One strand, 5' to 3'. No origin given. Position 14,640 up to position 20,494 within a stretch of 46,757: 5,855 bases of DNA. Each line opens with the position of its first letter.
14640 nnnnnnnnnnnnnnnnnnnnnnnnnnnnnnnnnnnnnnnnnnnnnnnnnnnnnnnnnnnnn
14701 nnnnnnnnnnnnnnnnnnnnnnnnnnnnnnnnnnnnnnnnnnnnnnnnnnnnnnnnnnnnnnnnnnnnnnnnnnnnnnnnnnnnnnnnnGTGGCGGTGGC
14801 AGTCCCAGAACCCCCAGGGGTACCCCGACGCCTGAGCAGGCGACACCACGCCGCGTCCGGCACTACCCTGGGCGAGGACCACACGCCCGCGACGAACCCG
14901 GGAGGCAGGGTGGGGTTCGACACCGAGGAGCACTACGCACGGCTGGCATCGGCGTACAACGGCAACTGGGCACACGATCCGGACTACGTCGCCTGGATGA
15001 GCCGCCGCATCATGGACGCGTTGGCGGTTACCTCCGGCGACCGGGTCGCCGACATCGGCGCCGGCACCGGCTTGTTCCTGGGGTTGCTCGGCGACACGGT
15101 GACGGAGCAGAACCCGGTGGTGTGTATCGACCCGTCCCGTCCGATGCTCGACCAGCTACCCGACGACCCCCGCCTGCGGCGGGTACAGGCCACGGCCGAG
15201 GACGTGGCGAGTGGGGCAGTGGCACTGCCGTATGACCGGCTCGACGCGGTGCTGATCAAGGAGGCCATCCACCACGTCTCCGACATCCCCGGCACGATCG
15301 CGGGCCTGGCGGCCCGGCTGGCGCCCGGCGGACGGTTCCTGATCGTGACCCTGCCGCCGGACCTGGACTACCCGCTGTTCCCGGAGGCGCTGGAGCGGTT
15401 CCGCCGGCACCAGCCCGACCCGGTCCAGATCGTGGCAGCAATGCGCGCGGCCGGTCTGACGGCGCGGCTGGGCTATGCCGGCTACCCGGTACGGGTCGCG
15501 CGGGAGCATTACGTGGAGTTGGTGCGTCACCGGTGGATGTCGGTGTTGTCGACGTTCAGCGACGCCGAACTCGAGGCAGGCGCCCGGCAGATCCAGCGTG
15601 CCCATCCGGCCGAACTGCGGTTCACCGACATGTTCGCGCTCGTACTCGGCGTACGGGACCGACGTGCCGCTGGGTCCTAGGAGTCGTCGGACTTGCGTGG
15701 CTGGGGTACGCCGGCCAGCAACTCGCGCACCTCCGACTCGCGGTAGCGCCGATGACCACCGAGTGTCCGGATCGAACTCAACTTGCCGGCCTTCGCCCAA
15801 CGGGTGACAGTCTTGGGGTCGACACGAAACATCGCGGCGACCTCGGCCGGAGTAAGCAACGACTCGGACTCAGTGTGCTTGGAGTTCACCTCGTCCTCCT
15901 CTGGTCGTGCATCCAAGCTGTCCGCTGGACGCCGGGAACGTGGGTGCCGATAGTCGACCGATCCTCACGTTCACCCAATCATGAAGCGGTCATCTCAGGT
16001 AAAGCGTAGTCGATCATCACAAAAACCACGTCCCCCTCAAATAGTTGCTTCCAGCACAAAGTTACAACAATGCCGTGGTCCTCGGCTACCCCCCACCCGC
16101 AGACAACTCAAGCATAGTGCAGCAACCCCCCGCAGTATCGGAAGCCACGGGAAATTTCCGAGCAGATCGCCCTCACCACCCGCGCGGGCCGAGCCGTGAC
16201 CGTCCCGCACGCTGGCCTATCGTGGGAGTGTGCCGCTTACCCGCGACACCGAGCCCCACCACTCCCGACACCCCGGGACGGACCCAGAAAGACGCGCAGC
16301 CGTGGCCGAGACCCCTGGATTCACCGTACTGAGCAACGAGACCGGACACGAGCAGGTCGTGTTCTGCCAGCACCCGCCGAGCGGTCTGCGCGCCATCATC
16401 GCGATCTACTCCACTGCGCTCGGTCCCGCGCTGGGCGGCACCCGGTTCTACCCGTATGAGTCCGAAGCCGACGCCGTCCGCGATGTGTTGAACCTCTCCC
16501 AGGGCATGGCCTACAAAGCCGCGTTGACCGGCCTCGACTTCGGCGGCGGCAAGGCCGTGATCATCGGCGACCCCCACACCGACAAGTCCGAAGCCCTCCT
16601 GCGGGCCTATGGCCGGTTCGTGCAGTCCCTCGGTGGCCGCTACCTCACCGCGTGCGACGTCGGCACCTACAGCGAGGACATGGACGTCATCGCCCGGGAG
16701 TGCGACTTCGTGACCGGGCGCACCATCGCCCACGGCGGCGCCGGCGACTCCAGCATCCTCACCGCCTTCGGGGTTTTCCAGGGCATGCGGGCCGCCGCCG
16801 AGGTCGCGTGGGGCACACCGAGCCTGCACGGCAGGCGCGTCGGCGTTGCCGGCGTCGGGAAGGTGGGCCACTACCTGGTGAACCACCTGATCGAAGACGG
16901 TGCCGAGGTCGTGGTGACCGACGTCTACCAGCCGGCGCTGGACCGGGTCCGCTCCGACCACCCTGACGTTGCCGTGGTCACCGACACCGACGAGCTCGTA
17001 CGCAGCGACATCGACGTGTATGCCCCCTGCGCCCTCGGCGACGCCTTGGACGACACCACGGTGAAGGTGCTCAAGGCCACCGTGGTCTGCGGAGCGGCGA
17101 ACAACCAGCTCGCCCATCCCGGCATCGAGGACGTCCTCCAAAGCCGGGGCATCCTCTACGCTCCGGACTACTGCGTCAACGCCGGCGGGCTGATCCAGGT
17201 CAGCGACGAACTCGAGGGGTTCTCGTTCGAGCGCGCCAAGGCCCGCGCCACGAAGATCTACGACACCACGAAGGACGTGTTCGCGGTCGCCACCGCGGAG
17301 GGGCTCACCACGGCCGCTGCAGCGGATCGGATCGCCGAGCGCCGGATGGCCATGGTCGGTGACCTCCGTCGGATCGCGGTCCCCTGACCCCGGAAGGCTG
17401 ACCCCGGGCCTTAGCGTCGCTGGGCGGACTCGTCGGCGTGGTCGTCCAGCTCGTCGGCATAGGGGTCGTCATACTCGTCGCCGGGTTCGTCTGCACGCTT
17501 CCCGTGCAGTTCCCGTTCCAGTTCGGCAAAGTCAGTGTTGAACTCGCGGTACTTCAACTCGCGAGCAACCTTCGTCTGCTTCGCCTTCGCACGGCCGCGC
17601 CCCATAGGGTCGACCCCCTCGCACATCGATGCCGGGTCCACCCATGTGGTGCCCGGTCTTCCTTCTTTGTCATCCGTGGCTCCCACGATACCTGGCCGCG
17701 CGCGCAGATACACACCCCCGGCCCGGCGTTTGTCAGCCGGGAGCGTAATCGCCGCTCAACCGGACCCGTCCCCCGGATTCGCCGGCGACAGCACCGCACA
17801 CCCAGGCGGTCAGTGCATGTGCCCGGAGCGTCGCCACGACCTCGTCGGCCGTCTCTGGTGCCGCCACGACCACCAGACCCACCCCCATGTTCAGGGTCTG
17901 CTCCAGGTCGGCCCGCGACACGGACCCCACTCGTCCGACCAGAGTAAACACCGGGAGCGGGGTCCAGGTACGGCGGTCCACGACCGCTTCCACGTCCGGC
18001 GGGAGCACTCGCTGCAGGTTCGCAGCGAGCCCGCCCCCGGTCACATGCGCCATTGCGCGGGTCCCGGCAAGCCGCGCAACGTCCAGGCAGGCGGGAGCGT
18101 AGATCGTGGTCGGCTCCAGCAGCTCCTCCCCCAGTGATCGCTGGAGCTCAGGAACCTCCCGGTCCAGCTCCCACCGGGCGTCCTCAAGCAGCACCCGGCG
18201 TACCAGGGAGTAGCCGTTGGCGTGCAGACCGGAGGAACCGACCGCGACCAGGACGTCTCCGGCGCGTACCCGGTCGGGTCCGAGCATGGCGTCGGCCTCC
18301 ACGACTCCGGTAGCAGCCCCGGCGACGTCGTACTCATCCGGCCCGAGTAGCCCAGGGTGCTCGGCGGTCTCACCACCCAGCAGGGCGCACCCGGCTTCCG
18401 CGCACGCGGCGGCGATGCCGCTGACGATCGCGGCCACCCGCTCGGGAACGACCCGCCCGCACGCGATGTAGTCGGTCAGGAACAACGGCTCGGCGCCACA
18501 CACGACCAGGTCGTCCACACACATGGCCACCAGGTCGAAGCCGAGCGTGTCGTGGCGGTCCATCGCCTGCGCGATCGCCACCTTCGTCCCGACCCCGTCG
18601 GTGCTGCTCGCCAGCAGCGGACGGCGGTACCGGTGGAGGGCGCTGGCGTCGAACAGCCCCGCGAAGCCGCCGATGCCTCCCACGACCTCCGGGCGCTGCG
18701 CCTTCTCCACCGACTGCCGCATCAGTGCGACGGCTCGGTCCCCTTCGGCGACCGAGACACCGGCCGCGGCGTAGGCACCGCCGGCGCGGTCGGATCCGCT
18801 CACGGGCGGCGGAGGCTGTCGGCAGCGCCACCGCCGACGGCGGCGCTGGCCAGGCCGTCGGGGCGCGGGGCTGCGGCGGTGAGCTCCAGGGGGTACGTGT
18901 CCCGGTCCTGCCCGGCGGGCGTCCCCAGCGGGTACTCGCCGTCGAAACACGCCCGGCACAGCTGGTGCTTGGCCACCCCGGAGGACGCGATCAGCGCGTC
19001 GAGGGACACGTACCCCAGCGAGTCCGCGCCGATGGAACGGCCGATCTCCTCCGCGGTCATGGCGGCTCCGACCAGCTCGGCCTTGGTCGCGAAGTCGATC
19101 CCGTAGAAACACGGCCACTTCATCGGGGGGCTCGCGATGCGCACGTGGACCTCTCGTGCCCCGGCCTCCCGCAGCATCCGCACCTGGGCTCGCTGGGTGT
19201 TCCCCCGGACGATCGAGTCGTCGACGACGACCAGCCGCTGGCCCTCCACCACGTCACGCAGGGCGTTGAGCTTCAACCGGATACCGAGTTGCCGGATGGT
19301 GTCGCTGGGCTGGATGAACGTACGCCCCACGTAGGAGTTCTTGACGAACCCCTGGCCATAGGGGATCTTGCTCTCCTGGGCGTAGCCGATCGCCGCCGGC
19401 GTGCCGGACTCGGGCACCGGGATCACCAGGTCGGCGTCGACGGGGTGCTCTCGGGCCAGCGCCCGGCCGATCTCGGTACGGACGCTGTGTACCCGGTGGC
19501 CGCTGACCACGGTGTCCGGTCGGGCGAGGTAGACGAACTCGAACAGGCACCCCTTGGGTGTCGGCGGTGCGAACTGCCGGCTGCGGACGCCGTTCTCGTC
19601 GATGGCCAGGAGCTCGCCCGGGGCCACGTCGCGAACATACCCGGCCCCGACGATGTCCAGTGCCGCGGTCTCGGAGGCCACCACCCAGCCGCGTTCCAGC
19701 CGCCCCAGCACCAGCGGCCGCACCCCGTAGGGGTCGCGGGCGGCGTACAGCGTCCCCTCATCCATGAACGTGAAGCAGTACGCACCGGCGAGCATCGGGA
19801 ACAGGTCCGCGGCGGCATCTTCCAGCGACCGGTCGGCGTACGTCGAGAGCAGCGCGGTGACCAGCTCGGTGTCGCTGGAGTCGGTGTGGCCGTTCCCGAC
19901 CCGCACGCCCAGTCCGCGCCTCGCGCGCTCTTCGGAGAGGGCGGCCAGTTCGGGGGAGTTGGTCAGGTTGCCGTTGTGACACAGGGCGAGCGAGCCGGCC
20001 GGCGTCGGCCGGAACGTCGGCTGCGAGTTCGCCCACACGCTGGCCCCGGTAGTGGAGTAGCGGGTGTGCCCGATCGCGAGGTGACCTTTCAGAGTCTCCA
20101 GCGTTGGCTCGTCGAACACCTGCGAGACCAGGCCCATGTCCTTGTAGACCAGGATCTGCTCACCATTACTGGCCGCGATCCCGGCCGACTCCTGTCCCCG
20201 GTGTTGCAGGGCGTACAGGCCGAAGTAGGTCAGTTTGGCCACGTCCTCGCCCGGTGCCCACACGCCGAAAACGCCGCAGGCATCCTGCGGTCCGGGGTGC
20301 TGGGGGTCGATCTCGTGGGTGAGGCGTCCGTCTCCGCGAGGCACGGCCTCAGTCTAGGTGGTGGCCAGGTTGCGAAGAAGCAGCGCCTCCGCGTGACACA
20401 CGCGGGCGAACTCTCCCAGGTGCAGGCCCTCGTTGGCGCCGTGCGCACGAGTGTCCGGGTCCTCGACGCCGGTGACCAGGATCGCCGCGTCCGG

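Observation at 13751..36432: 50-nt palindromic repeat family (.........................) with compensatory arm substitutions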

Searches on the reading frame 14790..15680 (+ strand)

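Call 12: search_protein_families(library=pfam, proteins=[window:14790-15680:+])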
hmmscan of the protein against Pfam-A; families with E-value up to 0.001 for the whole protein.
window:14790-15680:+ (296 aa): 6 families
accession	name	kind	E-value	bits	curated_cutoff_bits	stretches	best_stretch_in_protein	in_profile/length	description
PF13489.12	Methyltransf_23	-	6.6e-12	45.9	27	1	70-225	5-152/164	Methyltransferase domain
PF08242.18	Methyltransf_12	-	1.1e-11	45.8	30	1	88-183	2-98/98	Methyltransferase domain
PF08241.18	Methyltransf_11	-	4.6e-10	40.5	21.2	1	88-185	2-95/95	Methyltransferase domain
PF13649.12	Methyltransf_25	-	1e-09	39.4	27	1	86-181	1-97/97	Methyltransferase domain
PF13847.12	Methyltransf_31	-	1.2e-05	25.5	27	1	82-187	3-111/145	Methyltransferase domain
PF01209.24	Ubie_methyltran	-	8.1e-05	22.5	20.1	1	69-188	35-154/233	ubiE/COQ5 methyltransferase family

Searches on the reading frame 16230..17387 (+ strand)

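Call 12: search_protein_families(library=pfam, proteins=[window:16230-17387:+])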
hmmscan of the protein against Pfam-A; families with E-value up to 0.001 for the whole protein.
window:16230-17387:+ (385 aa): 2 families
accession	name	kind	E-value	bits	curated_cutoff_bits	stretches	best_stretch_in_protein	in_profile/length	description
PF02812.23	ELFV_dehydrog_N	-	1.2e-30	106.3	25.3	1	40-158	1-127/129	Glu/Leu/Phe/Val dehydrogenase, dimerisation domain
PF00208.27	ELFV_dehydrog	-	4e-17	63.2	23.4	2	249-329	100-182/241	Glutamate/Leucine/Phenylalanine/Valine dehydrogenase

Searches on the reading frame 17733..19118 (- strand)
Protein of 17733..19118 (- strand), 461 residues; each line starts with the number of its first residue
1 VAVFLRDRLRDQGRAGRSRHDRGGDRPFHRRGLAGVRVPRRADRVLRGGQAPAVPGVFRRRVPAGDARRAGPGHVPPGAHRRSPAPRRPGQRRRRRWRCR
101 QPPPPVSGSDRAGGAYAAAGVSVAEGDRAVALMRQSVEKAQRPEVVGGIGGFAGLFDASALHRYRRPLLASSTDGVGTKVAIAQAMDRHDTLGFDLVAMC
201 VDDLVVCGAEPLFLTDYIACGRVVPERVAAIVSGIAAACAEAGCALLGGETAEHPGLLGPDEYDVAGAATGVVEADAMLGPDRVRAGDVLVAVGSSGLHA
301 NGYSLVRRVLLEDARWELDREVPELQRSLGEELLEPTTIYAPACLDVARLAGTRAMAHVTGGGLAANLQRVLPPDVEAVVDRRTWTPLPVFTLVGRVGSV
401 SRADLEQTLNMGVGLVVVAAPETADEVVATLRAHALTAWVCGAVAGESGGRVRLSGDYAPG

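Call 66: search_protein_families(library=pfam, proteins=[window:17733-19118:-], max_evalue=0.00001)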
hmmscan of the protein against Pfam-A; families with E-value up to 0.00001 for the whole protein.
window:17733-19118:- (461 aa): 2 families
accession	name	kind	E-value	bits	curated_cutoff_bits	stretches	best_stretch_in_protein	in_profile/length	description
PF02769.27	AIRS_C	-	1.5e-29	103.6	23.1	1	285-453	1-154/156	AIR synthase related protein, C-terminal domain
PF00586.29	AIRS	-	3.5e-25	89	24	1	168-273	14-112/112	AIR synthase related protein, N-terminal domain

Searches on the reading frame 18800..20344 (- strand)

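Call 67: search_protein_families(library=pfam, proteins=[window:18800-20344:-], max_evalue=0.00001)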
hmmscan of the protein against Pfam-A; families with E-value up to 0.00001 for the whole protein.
window:18800-20344:- (514 aa): 2 families
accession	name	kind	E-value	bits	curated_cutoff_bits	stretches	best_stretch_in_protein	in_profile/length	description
PF13522.11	GATase_6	-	1.6e-14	54.5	27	1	86-225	9-130/130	Glutamine amidotransferase domain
PF13537.11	GATase_7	-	9e-14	52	25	1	101-229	7-121/123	Glutamine amidotransferase domain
